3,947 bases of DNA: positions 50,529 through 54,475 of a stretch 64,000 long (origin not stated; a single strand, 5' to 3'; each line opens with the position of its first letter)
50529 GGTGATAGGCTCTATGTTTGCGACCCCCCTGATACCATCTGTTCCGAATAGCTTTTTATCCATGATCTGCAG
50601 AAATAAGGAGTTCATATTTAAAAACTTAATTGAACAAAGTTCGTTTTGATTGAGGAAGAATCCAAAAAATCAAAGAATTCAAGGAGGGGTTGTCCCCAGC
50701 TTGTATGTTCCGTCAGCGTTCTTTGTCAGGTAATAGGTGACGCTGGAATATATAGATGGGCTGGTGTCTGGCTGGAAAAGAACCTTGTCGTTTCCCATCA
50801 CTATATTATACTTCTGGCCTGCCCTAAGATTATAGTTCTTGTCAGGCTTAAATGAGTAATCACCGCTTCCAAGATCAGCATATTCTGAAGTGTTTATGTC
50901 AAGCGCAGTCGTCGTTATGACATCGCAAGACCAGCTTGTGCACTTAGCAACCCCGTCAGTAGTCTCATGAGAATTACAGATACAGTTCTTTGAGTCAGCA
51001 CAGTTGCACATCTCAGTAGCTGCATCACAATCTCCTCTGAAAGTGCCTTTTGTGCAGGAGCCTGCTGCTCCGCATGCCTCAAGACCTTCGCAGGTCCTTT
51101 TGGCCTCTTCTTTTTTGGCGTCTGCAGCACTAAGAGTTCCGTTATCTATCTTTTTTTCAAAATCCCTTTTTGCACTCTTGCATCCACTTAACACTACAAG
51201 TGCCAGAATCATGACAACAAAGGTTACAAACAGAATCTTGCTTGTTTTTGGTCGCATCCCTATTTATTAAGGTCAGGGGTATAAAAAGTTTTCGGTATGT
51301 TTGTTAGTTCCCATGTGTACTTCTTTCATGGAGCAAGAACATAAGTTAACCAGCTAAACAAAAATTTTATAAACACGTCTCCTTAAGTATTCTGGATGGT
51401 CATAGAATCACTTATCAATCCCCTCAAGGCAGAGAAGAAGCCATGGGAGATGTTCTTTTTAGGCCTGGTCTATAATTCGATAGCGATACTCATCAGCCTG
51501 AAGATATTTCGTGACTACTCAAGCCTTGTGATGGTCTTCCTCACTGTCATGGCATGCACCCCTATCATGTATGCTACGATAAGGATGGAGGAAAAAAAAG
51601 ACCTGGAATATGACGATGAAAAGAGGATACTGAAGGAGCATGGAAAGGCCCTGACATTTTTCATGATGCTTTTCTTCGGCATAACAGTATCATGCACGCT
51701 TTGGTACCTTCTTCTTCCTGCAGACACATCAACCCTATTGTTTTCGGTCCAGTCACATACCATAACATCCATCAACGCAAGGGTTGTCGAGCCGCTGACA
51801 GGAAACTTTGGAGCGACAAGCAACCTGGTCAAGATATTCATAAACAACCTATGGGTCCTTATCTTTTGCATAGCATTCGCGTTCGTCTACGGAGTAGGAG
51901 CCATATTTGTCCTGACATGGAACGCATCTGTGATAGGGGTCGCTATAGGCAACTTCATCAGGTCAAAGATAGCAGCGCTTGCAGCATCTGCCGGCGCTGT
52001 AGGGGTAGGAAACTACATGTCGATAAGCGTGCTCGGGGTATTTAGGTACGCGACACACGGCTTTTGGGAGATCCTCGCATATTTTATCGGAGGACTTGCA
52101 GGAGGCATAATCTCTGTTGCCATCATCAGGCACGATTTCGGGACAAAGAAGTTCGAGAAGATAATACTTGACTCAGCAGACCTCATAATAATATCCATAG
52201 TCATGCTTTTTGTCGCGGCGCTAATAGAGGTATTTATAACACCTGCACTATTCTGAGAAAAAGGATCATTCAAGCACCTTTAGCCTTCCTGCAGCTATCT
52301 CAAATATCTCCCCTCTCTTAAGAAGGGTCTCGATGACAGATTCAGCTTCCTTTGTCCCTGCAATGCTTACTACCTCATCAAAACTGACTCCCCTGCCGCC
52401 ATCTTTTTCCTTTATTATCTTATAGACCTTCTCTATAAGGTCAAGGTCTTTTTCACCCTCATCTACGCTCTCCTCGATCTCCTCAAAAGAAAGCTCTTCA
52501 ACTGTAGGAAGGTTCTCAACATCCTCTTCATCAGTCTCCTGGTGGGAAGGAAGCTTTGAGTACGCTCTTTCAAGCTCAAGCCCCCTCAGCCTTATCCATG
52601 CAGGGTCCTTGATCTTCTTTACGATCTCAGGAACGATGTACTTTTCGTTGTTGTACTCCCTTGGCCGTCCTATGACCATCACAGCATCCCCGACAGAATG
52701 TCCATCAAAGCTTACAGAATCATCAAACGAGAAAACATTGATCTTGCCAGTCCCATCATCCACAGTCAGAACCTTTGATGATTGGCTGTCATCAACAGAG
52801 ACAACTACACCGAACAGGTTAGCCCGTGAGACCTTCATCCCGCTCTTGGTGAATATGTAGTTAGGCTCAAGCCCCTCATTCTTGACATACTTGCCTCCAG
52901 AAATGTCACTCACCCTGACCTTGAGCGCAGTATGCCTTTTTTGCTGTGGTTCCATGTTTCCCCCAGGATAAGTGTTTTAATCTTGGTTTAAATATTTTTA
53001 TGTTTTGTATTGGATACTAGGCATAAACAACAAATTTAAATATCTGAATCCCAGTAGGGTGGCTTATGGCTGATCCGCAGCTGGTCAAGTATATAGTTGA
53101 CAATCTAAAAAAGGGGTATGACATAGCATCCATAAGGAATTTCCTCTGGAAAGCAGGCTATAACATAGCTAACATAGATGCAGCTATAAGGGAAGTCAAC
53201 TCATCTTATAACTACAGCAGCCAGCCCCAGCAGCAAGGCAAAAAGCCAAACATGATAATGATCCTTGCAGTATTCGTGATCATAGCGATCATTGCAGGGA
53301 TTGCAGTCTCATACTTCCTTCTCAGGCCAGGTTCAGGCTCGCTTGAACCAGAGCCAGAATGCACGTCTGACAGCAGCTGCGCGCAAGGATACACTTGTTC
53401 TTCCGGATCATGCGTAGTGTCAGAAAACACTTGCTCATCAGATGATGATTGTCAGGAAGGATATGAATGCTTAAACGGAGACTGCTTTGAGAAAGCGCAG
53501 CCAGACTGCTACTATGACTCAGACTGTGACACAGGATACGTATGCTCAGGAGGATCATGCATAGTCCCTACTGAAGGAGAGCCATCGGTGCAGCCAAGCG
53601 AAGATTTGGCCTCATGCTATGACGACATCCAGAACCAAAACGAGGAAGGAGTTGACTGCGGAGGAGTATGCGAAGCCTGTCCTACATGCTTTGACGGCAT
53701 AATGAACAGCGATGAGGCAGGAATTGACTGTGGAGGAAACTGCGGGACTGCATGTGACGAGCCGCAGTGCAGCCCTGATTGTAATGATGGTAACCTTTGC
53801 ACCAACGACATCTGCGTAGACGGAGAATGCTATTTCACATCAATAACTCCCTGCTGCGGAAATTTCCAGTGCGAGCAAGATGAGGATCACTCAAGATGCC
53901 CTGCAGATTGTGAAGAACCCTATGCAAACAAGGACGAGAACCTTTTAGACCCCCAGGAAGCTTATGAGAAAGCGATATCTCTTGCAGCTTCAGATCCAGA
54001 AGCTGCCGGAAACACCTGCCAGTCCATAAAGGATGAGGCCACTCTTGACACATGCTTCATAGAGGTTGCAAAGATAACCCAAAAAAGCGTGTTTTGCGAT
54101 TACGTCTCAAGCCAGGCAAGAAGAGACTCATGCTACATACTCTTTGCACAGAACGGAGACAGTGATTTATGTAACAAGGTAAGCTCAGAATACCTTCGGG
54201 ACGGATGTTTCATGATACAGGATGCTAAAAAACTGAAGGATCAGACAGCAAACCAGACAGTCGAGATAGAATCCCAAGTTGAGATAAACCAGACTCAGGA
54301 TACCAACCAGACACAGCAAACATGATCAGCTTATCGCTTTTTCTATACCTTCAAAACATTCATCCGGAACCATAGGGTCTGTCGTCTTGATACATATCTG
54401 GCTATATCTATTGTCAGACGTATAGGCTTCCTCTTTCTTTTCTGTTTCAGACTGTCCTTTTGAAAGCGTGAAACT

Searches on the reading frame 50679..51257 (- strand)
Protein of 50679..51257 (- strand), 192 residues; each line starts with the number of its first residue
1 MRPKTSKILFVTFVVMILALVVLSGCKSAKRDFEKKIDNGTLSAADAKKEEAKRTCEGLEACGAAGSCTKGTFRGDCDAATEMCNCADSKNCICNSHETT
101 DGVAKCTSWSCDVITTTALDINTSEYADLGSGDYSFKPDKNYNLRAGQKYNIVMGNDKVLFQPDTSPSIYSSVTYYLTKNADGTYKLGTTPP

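Call 9: search_protein_families(library=pfam, proteins=[window:50679-51257:-], max_evalue=0.1)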
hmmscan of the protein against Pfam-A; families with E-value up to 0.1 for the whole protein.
window:50679-51257:- (192 aa): 1 family
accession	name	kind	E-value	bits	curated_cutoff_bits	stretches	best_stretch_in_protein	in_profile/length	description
PF17892.7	Cadherin_5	-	0.043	14.1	26.5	0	112-157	39-86/98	Cadherin-like domain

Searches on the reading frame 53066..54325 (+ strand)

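Call 9: search_protein_families(library=pfam, proteins=[window:53066-54325:+], max_evalue=0.1)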
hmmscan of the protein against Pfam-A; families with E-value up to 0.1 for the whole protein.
window:53066-54325:+ (419 aa): 2 families
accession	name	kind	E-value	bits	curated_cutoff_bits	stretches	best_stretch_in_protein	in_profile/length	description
PF23416.1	DUF7107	-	0.0024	18.6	24.6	2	98-142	1-48/48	Domain of unknown function (DUF7107)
PF04706.18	Dickkopf_N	-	0.048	14.4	25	1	98-117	32-51/51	Dickkopf N-terminal cysteine-rich region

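Call 10: search_protein_families(library=ncbifam, proteins=[window:53066-54325:+], max_evalue=0.1)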
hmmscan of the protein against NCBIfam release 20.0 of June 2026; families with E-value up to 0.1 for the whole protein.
window:53066-54325:+ (419 aa): 3 families
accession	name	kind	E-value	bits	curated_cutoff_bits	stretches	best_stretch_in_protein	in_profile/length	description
TIGR04201.1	Myxo_Cys_RPT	repeat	0.01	15.9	25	1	97-116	3-22/22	Cys-rich repeat-containing protein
NF040912.1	SGM_5486_fam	subfamily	0.016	15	35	1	65-80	20-35/37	SGM_5486 family transporter-associated protein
NF004285.1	PRK05696.1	equivalog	0.08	12.7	179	0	53-90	11-46/171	flagellar basal body-associated protein FliL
